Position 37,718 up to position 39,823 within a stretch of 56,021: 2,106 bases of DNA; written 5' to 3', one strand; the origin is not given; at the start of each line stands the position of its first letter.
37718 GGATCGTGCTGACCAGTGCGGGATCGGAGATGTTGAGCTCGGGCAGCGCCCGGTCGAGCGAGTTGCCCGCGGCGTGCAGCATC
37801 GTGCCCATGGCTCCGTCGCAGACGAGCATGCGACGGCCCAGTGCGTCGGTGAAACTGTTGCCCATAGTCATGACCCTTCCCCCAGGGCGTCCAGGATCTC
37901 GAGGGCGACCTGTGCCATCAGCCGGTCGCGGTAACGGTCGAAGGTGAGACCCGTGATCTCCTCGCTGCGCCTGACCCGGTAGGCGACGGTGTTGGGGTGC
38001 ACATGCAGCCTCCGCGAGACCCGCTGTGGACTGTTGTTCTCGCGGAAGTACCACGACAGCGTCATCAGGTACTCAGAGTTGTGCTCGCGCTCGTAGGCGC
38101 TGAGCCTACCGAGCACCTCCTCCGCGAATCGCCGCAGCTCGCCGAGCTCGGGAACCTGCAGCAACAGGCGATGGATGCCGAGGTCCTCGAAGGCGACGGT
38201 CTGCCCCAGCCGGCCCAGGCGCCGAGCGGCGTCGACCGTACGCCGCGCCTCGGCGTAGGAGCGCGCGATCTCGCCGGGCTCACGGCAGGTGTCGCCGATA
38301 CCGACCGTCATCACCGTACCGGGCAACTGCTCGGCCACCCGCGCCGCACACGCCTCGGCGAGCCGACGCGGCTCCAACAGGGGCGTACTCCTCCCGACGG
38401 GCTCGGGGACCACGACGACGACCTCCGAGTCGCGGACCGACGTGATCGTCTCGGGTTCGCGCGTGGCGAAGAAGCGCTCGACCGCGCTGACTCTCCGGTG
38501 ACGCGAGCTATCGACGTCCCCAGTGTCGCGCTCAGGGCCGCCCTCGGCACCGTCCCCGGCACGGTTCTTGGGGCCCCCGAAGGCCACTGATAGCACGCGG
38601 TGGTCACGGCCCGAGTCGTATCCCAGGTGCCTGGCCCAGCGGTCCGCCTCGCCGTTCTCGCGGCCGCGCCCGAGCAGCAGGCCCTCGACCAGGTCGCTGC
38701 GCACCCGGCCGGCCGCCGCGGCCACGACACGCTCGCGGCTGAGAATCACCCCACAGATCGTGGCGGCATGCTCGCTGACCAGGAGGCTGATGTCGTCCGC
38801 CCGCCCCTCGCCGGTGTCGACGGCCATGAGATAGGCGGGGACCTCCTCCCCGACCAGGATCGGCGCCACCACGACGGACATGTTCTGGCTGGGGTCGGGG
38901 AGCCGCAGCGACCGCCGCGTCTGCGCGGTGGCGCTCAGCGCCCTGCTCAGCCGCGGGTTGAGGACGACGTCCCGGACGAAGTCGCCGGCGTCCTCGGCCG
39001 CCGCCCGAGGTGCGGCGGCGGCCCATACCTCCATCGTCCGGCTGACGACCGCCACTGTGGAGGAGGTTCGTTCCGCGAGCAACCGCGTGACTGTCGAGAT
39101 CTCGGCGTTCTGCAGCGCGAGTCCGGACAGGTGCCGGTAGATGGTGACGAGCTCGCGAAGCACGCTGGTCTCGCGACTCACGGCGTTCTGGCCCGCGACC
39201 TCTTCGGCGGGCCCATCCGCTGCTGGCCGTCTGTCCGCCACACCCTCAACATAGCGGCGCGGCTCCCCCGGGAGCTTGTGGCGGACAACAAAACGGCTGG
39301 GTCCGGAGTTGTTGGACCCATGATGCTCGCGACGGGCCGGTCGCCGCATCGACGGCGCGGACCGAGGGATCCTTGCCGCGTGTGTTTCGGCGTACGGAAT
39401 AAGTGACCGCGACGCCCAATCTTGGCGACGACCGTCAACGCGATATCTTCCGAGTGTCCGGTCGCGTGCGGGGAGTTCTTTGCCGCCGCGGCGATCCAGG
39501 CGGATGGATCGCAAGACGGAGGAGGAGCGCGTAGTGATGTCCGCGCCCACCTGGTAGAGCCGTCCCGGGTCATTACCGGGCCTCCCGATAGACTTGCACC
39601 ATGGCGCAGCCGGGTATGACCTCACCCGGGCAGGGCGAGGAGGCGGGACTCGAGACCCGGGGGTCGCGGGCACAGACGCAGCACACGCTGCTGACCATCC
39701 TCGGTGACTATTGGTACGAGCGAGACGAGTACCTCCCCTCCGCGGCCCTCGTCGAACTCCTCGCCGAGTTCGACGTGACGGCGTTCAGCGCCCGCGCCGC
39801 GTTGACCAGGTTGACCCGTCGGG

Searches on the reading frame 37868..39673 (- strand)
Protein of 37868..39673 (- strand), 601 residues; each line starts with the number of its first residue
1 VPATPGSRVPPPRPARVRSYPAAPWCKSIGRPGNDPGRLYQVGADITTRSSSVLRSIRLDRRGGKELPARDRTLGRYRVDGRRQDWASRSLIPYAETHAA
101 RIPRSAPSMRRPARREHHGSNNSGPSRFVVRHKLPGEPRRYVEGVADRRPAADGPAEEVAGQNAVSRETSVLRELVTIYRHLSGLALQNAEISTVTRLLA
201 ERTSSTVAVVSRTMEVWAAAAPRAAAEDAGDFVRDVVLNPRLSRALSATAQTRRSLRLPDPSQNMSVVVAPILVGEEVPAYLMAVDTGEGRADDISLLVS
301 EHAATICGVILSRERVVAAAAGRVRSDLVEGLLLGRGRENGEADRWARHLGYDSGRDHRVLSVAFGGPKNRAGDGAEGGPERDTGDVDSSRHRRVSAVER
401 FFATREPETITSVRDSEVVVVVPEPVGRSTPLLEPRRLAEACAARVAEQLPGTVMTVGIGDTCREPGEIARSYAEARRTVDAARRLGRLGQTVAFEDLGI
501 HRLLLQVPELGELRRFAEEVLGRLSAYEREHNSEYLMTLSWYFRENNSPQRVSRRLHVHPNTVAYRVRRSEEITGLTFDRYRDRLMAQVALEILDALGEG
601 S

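Call 64: search_protein_families(library=pfam, proteins=[window:37868-39673:-], max_evalue=0.0001)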
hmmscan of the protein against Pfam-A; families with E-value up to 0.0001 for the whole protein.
window:37868-39673:- (601 aa): 2 families
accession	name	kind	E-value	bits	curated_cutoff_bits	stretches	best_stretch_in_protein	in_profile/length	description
PF13556.12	HTH_30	-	1.7e-18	66.6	27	1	536-593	2-59/59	PucR C-terminal helix-turn-helix domain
PF17853.6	GGDEF_2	-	3e-18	66.6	24.5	1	337-481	2-115/116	GGDEF-like domain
